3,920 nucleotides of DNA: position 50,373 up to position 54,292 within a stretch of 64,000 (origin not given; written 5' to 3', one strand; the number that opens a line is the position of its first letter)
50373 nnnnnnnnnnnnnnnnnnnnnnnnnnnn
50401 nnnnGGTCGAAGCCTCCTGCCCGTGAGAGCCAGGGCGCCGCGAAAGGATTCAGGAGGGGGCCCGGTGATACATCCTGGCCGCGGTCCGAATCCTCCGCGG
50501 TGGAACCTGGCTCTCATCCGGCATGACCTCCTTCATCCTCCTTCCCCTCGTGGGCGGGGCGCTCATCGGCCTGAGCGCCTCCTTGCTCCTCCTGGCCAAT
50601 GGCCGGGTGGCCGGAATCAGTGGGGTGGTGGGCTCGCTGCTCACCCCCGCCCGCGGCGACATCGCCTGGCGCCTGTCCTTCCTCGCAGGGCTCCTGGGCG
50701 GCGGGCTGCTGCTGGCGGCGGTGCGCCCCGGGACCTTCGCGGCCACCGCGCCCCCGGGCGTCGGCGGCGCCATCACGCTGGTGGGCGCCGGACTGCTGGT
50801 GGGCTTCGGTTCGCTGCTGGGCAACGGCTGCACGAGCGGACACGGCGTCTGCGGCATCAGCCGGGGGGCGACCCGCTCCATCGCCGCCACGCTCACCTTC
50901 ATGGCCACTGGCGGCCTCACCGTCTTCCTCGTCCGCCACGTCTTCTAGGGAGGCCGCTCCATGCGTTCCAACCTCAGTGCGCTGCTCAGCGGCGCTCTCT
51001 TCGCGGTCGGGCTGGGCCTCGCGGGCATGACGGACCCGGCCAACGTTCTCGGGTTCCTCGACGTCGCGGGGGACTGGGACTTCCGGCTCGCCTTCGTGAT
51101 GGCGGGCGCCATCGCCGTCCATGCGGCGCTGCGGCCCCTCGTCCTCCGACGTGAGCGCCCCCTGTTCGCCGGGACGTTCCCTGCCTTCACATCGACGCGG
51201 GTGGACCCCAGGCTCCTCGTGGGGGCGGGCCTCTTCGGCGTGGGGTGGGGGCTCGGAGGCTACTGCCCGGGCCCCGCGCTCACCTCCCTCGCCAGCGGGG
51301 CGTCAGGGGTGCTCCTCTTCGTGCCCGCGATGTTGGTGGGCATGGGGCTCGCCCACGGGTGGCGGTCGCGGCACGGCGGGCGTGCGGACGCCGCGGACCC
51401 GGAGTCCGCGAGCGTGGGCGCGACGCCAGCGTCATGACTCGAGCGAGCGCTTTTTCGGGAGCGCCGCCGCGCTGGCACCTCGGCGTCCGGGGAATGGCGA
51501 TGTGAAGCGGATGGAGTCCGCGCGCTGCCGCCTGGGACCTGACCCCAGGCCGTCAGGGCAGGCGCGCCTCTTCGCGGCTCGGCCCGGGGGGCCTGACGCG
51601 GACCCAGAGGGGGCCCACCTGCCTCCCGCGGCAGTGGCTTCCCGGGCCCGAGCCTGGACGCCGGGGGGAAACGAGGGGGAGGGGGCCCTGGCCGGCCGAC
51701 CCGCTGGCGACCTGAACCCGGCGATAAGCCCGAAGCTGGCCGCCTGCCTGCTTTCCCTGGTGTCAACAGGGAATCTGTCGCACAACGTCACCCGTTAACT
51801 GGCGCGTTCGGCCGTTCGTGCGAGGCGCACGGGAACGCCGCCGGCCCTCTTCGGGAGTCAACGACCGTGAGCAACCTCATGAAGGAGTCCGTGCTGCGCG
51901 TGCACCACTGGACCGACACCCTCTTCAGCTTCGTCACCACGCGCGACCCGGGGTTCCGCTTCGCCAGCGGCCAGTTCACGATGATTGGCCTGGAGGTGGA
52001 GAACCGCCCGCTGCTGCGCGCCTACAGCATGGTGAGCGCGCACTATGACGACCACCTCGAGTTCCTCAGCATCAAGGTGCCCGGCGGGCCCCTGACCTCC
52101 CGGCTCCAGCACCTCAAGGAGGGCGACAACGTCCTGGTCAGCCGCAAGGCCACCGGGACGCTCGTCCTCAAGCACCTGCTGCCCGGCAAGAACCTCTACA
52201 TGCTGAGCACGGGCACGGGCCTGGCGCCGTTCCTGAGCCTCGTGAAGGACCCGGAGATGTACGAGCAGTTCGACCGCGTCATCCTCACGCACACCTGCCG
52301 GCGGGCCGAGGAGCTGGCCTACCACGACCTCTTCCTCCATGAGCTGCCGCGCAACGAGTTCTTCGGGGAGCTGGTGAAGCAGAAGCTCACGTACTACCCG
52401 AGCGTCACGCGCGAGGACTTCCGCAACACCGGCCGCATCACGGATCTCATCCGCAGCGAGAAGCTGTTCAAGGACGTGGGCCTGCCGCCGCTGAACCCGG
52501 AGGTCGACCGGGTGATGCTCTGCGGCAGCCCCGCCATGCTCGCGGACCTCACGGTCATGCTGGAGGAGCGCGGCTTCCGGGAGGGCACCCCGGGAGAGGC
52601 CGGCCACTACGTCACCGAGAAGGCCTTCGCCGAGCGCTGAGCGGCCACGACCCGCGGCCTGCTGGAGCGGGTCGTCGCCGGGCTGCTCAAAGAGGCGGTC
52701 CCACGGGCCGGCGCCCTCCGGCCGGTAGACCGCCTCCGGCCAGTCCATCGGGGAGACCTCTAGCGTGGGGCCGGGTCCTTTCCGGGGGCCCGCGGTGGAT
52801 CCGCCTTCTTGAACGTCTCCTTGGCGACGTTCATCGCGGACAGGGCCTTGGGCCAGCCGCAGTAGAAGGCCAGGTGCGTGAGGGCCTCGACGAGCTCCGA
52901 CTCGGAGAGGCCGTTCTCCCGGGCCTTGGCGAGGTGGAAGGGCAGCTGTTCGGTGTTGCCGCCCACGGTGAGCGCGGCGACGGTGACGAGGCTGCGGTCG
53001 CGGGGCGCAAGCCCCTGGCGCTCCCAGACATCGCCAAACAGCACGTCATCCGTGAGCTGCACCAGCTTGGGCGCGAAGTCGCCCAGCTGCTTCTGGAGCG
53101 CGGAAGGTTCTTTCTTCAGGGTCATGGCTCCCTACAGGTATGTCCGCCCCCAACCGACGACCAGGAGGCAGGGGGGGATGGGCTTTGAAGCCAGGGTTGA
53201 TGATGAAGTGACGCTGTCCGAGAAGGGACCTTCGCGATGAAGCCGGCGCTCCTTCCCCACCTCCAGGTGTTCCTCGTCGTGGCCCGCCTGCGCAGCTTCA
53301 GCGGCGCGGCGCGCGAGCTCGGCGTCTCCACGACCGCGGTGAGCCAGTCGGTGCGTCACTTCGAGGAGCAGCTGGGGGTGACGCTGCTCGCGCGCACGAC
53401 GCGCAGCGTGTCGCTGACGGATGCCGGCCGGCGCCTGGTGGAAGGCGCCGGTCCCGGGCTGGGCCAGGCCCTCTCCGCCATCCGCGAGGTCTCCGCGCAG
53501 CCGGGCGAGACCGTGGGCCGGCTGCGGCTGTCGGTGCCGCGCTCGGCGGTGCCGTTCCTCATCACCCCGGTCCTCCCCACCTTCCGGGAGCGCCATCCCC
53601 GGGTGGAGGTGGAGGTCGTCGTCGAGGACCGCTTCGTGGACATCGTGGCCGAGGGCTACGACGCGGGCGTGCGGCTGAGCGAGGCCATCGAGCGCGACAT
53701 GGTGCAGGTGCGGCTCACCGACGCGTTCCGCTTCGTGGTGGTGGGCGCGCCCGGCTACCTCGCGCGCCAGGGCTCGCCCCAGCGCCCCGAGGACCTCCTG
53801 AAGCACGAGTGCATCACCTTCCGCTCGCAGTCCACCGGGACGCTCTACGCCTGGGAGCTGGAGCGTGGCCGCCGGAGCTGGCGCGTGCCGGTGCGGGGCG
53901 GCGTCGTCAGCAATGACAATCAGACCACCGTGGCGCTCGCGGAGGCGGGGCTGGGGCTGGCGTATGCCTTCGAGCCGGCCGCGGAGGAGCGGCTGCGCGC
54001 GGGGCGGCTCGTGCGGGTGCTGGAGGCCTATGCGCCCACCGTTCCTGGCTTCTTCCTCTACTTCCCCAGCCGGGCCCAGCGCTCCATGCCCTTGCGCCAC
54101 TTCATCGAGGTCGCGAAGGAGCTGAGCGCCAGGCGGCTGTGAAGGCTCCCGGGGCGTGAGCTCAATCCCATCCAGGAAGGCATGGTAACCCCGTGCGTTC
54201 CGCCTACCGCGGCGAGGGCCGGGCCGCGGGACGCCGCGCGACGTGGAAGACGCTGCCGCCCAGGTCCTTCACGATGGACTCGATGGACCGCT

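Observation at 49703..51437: Persulfide dioxygenase divergent from a split YeeE/YedE transporter; module duplicated 13 kb away with SQR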

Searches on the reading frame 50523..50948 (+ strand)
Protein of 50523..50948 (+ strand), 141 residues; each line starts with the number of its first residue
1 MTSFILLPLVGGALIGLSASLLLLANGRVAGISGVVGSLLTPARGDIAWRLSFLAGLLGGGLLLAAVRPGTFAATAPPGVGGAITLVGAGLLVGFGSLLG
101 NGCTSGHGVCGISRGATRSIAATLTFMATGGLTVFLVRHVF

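Call 3: search_protein_families(library=pfam, proteins=[window:50523-50948:+])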
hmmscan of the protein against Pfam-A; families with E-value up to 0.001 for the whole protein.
window:50523-50948:+ (141 aa): 1 family
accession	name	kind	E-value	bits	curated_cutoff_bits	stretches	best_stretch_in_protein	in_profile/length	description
PF04143.19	Sulf_transp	-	5.3e-06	26.6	27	1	9-130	180-308/310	Sulphur transport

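Call 6: search_protein_families(library=ncbifam, proteins=[window:50523-50948:+])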
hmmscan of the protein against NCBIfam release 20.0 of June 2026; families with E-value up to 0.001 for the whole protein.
window:50523-50948:+ (141 aa): 0 families

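Call 51: search_solved_structures(query=window:50523-50948:+, show_alignments=2, max_evalue=1)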
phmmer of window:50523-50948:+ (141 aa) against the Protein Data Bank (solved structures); distinct sequences matched with E-value up to 1: 0.

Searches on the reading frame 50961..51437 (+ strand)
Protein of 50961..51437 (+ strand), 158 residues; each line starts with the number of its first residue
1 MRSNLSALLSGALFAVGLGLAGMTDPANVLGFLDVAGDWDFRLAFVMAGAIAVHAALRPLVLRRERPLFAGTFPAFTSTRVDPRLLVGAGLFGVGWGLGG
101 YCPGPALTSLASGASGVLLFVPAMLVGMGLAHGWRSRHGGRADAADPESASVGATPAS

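Call 3: search_protein_families(library=pfam, proteins=[window:50961-51437:+])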
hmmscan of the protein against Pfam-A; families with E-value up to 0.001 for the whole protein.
window:50961-51437:+ (158 aa): 1 family
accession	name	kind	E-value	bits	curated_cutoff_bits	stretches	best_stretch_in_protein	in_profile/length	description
PF20398.3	DUF6691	-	5e-38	131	27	1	5-130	4-129/142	Family of unknown function (DUF6691)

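Call 6: search_protein_families(library=ncbifam, proteins=[window:50961-51437:+])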
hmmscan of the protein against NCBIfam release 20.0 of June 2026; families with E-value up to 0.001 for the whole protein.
window:50961-51437:+ (158 aa): 0 families

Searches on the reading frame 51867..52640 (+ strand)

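Call 3: search_protein_families(library=pfam, proteins=[window:51867-52640:+])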
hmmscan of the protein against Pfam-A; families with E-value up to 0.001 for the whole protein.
window:51867-52640:+ (257 aa): 2 families
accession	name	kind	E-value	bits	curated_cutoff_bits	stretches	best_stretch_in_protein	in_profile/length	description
PF00175.26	NAD_binding_1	-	1.6e-07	32.3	22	1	112-227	1-106/109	Oxidoreductase NAD-binding domain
PF00970.30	FAD_binding_6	-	4e-05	24.3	21.1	1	20-90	17-89/99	Oxidoreductase FAD-binding domain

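Call 6: search_protein_families(library=ncbifam, proteins=[window:51867-52640:+])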
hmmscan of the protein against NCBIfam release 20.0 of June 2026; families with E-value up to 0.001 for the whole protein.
window:51867-52640:+ (257 aa): 13 families
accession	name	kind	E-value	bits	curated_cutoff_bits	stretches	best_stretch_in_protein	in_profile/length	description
NF008178.0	PRK10926.1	equivalog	3.7e-49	167.2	390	1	1-248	1-242/248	ferredoxin--NADP(+) reductase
NF040810.1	BenC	equivalog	1.2e-14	54.3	430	1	7-237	107-320/333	benzoate 1,2-dioxygenase electron transfer component BenC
NF045803.1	MethMoxFADbindMmoC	equivalog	2.9e-12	46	500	1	30-234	138-327/343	aromatic/alkene monooxygenase hydroxylase FAD-binding subunit MmoC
NF006220.0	PRK08345.1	subfamily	2e-10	40.4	395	1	27-239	38-243/294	cytochrome-c3 hydrogenase subunit gamma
TIGR02160.1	PA_CoA_Oxy5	hypoth_equivalog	4.4e-09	35.6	420.8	1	29-239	30-233/352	1,2-phenylacetyl-CoA epoxidase subunit PaaE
NF009805.0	PRK13289.1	equivalog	1.7e-08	33.8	432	1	30-237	183-382/399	NO-inducible flavohemoprotein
NF004317.0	PRK05713.1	equivalog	2.4e-07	30.3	338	1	19-153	106-237/312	iron-sulfur-binding ferredoxin reductase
NF000796.0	PRK00054.1-1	equivalog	2.9e-07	30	224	1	19-156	18-137/254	dihydroorotate dehydrogenase electron transfer subunit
NF058606.1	GlBtMonoRdsGbcB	equivalog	6e-07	28.7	500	1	18-154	29-165/362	glycine betaine monooxygenase reductase subunit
NF000798.0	PRK00054.1-3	equivalog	9.1e-06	25.5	219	1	5-128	6-122/244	dihydroorotate dehydrogenase electron transfer subunit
NF008822.0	PRK11872.1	equivalog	3.2e-05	23.1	402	1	30-236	135-324/341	anthranilate 1,2-dioxygenase electron transfer component AntC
NF040830.1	sulfhyd_ShyC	equivalog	3.7e-05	23.1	600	1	28-199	35-206/288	NAD(P)-dependent hydrogenase/sulfhydrogenase 2 subunit gamma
NF007964.0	PRK10684.1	equivalog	0.00013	21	383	1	28-195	33-193/333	NADH oxidoreductase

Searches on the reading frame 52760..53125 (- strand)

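Call 3: search_protein_families(library=pfam, proteins=[window:52760-53125:-])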
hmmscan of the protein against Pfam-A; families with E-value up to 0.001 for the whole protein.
window:52760-53125:- (121 aa): 1 family
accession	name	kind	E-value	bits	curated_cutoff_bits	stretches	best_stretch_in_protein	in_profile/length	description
PF02627.25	CMD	-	6e-23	81.1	23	1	19-103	1-84/84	Carboxymuconolactone decarboxylase family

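Call 6: search_protein_families(library=ncbifam, proteins=[window:52760-53125:-])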
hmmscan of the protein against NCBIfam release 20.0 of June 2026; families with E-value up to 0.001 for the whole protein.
window:52760-53125:- (121 aa): 3 families
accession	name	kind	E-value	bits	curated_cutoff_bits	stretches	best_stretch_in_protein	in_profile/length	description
NF051488.1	bifunc_PcaDC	exception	6.8e-22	78.1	390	1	23-106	291-374/375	bifunctional 3-oxoadipate enol-lactonase/4-carboxymuconolactone decarboxylase PcaDC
TIGR02425.1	decarb_PcaC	equivalog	5.5e-21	75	155.7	1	14-107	28-121/123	4-carboxymuconolactone decarboxylase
NF051487.1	bifunc_PcaCD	exception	6.8e-07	28.7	430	1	20-107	35-126/413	bifunctional 4-carboxymuconolactone decarboxylase/3-oxoadipate enol-lactonase PcaCD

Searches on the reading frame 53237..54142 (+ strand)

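Call 3: search_protein_families(library=pfam, proteins=[window:53237-54142:+])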
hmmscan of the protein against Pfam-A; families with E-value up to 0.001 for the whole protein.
window:53237-54142:+ (301 aa): 2 families
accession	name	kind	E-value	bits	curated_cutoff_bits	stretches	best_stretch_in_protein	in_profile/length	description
PF03466.25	LysR_substrate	-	7e-39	133.8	28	1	90-295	2-206/209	LysR substrate binding domain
PF00126.33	HTH_1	-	2.9e-21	75.6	26.6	1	8-65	3-60/60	Bacterial regulatory helix-turn-helix protein, lysR family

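Call 6: search_protein_families(library=ncbifam, proteins=[window:53237-54142:+])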
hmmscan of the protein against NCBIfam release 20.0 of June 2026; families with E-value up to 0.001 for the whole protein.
window:53237-54142:+ (301 aa): 51 families (the best 25 are shown)
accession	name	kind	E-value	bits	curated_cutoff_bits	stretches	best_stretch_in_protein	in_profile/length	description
NF040888.1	trans_reg_YafC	equivalog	1.4e-40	139.1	470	1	8-293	7-289/293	DNA-binding transcriptional regulator YafC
NF008352.0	PRK11139.1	subfamily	1.3e-38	132.8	288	1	6-290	8-285/305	transcriptional regulator GcvA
TIGR03418.1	chol_sulf_TF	equivalog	1.8e-32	112.5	324.8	1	7-290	4-285/291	choline sulfate utilization transcriptional regulator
NF007315.1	PRK09801.1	equivalog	2.9e-31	108.6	398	1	8-272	10-272/301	L-tartrate utilization transcriptional activator TtdR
NF007917.1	PRK10632.1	equivalog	3.6e-27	95.3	425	1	8-267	6-262/303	HTH-type transcriptional activator AaeR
NF011573.0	PRK14997.1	equivalog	1.6e-24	86.6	380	1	11-292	11-292/303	LysR family transcriptional regulator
NF007491.0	PRK10086.1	equivalog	7.3e-24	84.2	316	1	6-233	19-245/313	DNA-binding transcriptional regulator DsdC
NF008416.0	PRK11242.1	equivalog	1.2e-23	83.9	277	1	5-192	2-192/300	transcriptional regulator CynR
NF041130.1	PenR_Burk_TF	exception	9.8e-23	80.7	625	1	7-264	11-257/292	beta-lactamase transcriptional regulator PenR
NF040786.1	LysR_Sec_metab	equivalog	6e-22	78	250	1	8-295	5-296/298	selenium metabolism-associated LysR family transcriptional regulator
TIGR03339.1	phn_lysR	subfamily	1.2e-18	67.4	341.1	1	9-129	2-119/279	aminoethylphosphonate catabolism associated LysR family transcriptional regulator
NF007385.0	PRK09906.1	equivalog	1.1e-17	64.2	356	1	6-294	3-288/296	DNA-binding transcriptional regulator HcaR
NF045775.1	acetoin_reg_AlsR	exception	1.4e-17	64.1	430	1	6-250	3-246/290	acetoin biosynthesis transcriptional regulator AlsR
NF002964.0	PRK03635.1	subfamily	1.8e-17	63.3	197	1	8-270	7-266/297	ArgP/LysG family DNA-binding transcriptional regulator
NF008722.0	PRK11716.1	equivalog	1.9e-17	63.3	246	1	8-128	5-125/293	HTH-type transcriptional activator IlvY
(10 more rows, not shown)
